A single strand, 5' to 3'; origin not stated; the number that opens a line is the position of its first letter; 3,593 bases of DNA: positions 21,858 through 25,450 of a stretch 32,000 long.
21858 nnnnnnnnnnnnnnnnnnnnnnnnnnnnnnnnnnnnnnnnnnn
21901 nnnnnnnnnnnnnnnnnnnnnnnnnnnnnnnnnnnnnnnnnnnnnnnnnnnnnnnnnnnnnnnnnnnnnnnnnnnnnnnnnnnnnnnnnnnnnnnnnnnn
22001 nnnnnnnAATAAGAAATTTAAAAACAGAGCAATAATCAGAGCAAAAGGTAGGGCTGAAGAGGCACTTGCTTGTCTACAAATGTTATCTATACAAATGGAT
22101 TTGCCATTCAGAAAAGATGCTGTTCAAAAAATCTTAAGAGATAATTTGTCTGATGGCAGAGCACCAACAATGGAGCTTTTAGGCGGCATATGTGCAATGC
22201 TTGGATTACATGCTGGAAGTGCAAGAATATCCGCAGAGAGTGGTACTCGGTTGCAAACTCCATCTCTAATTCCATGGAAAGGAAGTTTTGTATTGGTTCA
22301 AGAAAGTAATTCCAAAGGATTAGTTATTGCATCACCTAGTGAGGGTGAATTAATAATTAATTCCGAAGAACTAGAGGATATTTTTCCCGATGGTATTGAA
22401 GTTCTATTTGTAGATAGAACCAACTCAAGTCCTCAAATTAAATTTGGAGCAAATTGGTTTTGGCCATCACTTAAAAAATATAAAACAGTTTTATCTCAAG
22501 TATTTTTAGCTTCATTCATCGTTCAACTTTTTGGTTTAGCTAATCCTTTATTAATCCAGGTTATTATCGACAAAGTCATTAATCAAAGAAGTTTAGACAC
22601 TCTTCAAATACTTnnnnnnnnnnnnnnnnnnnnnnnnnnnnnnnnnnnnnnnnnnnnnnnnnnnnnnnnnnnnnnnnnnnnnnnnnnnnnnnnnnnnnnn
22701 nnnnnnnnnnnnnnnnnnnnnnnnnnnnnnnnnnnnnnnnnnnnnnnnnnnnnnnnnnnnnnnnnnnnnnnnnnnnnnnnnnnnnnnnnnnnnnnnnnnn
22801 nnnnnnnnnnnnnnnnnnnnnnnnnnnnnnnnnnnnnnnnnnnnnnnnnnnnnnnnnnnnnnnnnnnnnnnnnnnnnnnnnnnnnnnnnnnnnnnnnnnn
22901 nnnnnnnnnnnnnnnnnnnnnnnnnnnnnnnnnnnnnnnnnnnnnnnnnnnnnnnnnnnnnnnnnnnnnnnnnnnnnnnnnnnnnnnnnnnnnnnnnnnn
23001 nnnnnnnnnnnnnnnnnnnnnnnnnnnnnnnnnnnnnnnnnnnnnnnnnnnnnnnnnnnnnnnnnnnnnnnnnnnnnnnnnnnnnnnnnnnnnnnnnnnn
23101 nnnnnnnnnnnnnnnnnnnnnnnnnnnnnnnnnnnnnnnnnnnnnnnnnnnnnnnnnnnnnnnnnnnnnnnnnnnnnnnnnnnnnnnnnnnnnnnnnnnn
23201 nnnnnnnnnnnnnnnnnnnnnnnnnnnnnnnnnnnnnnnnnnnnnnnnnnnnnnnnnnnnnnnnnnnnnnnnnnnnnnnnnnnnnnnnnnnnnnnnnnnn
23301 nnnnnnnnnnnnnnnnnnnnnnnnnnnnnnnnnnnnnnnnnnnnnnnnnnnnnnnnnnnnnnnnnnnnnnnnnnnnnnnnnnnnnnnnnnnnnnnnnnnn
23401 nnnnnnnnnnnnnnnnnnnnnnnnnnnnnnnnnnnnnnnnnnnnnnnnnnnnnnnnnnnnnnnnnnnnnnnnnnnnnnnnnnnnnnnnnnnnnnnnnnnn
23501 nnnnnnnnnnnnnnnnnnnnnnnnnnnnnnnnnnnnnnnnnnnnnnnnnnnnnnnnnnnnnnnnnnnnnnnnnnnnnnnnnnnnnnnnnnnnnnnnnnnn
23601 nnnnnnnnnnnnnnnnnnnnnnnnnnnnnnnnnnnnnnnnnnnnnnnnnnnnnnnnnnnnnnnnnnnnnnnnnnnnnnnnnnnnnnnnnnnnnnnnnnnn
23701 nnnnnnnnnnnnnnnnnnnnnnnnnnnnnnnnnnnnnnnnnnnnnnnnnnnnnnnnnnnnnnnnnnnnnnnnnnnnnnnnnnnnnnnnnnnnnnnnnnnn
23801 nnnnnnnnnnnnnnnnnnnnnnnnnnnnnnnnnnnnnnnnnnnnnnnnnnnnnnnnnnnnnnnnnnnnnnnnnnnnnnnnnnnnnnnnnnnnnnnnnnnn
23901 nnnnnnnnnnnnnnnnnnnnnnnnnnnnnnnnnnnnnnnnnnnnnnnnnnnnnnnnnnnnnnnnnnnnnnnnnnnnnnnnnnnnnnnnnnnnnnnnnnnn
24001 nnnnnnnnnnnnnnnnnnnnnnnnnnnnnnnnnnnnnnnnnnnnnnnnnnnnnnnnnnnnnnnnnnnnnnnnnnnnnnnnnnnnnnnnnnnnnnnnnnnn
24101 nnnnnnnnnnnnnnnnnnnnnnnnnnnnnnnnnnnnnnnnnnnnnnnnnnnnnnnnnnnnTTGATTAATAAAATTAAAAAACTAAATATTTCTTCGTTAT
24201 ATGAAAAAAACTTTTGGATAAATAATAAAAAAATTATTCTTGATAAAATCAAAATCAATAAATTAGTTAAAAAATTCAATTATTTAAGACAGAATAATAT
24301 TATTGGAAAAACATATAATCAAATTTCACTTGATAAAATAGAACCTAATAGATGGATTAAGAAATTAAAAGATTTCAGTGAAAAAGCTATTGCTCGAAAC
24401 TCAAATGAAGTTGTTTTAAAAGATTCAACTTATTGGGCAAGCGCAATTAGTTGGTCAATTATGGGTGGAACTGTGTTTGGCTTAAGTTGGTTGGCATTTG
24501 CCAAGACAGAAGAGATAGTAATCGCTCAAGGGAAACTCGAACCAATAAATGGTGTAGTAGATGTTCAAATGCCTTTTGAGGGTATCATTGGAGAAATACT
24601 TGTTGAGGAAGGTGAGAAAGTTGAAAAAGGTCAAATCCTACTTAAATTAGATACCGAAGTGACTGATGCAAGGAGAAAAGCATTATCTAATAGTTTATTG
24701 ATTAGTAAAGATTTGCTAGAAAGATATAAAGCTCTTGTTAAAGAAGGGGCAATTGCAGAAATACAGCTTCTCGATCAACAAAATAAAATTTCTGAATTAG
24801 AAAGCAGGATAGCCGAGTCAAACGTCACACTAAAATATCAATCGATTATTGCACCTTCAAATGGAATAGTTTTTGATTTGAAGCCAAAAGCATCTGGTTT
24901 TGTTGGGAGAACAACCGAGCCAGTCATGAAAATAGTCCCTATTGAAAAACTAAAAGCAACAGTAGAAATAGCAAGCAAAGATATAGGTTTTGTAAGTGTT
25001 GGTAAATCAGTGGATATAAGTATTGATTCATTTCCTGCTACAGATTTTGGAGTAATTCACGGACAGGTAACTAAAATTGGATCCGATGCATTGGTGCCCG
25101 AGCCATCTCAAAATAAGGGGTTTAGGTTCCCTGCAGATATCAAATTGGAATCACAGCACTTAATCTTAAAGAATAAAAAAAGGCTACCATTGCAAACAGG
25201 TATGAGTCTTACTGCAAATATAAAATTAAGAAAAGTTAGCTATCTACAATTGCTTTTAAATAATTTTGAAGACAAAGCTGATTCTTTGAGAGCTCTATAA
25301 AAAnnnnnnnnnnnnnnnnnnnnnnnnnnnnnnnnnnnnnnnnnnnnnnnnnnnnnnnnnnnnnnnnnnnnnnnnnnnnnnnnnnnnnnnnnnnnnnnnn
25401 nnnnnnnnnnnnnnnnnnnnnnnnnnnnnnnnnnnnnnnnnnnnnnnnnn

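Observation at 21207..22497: ABC exporter with two apparently degenerate N-terminal domains: pseudo cNMP-binding and pseudo C39 peptidase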

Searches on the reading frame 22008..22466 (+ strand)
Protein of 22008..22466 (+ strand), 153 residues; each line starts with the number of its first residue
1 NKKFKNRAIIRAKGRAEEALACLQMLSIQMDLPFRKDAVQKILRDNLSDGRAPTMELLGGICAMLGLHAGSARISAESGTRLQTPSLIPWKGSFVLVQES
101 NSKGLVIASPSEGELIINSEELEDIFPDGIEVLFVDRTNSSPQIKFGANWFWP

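Call 24: search_solved_structures(query=A2, max_evalue=10, show_alignments=5)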
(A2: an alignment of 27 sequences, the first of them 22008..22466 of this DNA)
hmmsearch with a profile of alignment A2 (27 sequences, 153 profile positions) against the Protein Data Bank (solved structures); distinct sequences matched with E-value up to 10: 9.
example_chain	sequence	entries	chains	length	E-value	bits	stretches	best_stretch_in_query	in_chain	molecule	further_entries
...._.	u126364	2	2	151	2.4e-05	27.4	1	5-133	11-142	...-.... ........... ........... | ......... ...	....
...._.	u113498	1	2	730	0.00029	23.9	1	5-133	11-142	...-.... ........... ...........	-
8vp3_A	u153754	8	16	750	0.00083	22.4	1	5-133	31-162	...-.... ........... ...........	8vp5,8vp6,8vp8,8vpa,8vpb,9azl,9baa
4s0f_A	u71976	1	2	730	0.00084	22.4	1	5-133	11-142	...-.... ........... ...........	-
4ry2_A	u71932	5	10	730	0.00084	22.4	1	5-133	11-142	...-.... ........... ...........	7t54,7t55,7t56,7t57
8vp9_A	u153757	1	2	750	0.0022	21.1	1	8-133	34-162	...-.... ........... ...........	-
6mpz_A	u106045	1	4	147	0.088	15.8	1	55-127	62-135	Double Glycine Motif Protease domain from AMS/PCAT Transporter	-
7sgr_J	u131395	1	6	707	0.11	15.5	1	19-153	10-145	Alpha-hemolysin translocation ATP-binding protein HlyB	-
8dck_A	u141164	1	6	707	0.12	15.5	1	19-153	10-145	Alpha-hemolysin translocation ATP-binding protein HlyB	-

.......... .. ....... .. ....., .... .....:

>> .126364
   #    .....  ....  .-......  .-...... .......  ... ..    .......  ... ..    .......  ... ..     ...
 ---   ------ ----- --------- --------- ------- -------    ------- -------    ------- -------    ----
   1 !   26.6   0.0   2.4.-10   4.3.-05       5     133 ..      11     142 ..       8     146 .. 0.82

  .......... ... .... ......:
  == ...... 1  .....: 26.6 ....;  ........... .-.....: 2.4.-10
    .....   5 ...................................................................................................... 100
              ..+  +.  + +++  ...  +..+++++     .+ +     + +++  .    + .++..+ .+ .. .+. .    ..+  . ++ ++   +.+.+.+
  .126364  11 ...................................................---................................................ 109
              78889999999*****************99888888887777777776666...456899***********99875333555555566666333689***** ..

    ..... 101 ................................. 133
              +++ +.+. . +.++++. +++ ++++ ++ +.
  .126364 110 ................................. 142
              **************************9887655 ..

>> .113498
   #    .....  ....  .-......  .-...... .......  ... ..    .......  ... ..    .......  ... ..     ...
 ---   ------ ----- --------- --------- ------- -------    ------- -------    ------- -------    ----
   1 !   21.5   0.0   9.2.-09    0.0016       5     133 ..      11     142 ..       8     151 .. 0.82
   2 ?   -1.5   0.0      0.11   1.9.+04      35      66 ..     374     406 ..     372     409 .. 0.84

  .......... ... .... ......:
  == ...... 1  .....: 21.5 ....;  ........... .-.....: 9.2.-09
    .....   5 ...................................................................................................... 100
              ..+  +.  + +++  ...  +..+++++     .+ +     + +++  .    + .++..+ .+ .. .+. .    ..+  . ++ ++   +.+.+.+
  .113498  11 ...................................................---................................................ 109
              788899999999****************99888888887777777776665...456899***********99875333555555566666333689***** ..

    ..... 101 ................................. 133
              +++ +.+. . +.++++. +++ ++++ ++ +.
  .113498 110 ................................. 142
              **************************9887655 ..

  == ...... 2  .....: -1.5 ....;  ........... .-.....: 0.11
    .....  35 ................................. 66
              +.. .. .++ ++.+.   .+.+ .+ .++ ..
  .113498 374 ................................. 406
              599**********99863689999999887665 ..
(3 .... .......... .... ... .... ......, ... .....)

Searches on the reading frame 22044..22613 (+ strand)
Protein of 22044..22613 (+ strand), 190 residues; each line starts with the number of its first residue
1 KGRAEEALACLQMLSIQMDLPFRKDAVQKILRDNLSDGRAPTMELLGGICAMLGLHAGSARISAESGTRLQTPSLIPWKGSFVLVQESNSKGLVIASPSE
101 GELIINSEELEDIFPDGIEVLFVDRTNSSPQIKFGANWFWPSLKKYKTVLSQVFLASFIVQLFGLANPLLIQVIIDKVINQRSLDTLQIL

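Call 50: find_related_loci(query=A4, collection=metagenome_contigs, flank=8000)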
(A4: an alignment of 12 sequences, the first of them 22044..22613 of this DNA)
Query A4 (190 aa) in metagenome_contigs; peptide patterns used: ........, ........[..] (x = any residue, [..] = any of these).
600 stretches matched a pattern (row limit reached: there are more); 578 encode a relative of the query (tblastn E <= 1e-3); the best 80 are kept; 80 distinct loci.
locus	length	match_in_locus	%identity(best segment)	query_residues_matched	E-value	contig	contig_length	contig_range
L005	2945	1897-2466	81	1-190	6e-107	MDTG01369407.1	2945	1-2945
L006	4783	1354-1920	74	2-190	3e-94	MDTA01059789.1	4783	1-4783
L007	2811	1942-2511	66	1-190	2e-84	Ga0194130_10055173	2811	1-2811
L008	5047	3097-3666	60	1-190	2e-79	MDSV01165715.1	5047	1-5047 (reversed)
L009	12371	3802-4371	59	1-190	6e-79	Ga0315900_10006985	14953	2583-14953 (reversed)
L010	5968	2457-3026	60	1-190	1e-78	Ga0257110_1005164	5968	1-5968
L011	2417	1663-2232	58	1-190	1e-79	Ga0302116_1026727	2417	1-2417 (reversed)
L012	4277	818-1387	58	1-190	2e-77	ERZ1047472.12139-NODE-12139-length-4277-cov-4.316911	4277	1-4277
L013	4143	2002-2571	58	1-190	4e-77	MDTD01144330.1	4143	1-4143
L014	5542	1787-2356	57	1-190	6e-77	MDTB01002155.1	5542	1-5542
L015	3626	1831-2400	58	1-190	5e-77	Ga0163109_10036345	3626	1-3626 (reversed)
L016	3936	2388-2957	56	1-190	1e-76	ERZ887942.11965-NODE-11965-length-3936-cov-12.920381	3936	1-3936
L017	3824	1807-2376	60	1-190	1e-76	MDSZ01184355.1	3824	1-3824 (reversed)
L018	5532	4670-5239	56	1-190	9e-77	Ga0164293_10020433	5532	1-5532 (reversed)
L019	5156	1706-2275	58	1-190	3e-76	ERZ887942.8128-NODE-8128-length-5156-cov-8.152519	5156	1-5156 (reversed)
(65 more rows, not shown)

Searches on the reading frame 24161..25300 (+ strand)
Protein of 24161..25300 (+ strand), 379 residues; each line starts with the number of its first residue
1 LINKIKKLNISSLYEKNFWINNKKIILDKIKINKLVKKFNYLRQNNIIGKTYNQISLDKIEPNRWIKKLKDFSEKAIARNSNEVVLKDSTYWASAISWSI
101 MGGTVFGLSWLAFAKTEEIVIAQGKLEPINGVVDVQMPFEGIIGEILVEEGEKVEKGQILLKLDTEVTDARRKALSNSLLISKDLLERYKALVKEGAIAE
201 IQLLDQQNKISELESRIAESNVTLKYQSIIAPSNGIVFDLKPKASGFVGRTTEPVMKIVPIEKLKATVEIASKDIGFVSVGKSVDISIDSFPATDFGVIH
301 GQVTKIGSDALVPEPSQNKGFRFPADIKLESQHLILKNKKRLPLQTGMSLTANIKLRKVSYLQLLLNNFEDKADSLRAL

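Call 3: search_protein_families(library=pfam, proteins=[window:24161-25300:+], max_evalue=1)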
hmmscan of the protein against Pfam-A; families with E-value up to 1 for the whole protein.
window:24161-25300:+ (379 aa): 6 families
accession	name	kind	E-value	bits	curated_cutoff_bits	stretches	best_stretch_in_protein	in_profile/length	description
PF13437.12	HlyD_3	-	4.8e-17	63.1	22.2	1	229-340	2-99/106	HlyD family secretion protein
PF16576.10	HlyD_D23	-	8.4e-12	45.3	30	1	132-306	19-184/214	Barrel-sandwich domain of CusB or HlyD membrane-fusion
PF13533.13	Biotin_lipoyl_2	-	1.7e-06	28.2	29.8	1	135-164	3-32/32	Biotin-lipoyl like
PF00364.28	Biotin_lipoyl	-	0.00025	21.3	22.1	1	133-163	43-73/73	Biotin-requiring enzyme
PF00358.26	PTS_EIIA_1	-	0.1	12.7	27.2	1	145-176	85-116/127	phosphoenolpyruvate-dependent sugar phosphotransferase system, EIIA 1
PF21390.2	Irp3-like_C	-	0.12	13.2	27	1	176-235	11-69/100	Thiazolinyl imine reductase Irp3-like, C-terminal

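Call 4: search_protein_families(library=ncbifam, proteins=[window:24161-25300:+], max_evalue=1)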
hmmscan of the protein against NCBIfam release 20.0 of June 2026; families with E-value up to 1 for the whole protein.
window:24161-25300:+ (379 aa): 25 families
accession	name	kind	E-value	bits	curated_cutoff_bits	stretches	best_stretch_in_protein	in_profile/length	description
TIGR01843.1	type_I_hlyD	subfamily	1.5e-47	162.6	208.65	2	202-371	246-413/422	HlyD family type I secretion periplasmic adaptor subunit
TIGR01730.1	RND_mfp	subfamily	1.2e-22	80.3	94.9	1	122-306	17-210/322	efflux RND transporter periplasmic adaptor subunit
TIGR02971.1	heterocyst_DevB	subfamily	6e-15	55.4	129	2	120-219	1-105/327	ABC exporter membrane fusion protein, DevB family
TIGR00998.1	8a0101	subfamily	2e-13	50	390.8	2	196-354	174-334/334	EmrA/EmrK family multidrug efflux transporter periplasmic adaptor subunit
TIGR01000.1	bacteriocin_acc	subfamily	4.2e-11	42.4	258.85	2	105-179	33-107/457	bacteriocin secretion accessory protein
TIGR03794.1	NHLM_micro_HlyD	equivalog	4.6e-09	35.7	156.2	2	100-176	25-102/421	NHLP bacteriocin system secretion protein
NF033834.1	RND_adapt_MexA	exception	6.4e-09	35.4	750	1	132-236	63-167/373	multidrug efflux RND transporter periplasmic adaptor subunit MexA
NF007785.0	PRK10476.1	equivalog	2.3e-05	23.4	376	2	209-308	191-286/347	multidrug transporter subunit MdtN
TIGR00999.1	8a0102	subfamily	3.5e-05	23.1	319.3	1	151-290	1-155/271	CzcB/NccB family metal efflux transporter periplasmic adaptor subunit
NF008606.0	PRK11578.1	equivalog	7.6e-05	22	342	2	117-169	47-98/371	macrolide transporter subunit MacA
NF007132.1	PRK09578.1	equivalog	0.00011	21.1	512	1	135-236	68-183/396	MexX/AxyX family multidrug efflux RND transporter periplasmic adaptor subunit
NF011715.0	PRK15136.1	equivalog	0.00017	20.4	563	1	203-305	192-291/390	multidrug efflux MFS transporter periplasmic adaptor subunit EmrA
NF002939.0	PRK03598.1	equivalog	0.00086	18.6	393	1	135-169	45-81/332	secretion protein HlyD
NF008814.0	PRK11854.1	equivalog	0.0056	15.1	722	1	135-169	150-184/637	pyruvate dehydrogenase complex dihydrolipoyllysine-residue acetyltransferase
TIGR01347.1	sucB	equivalog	0.013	14.8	378.65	1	132-174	43-85/404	dihydrolipoyllysine-residue succinyltransferase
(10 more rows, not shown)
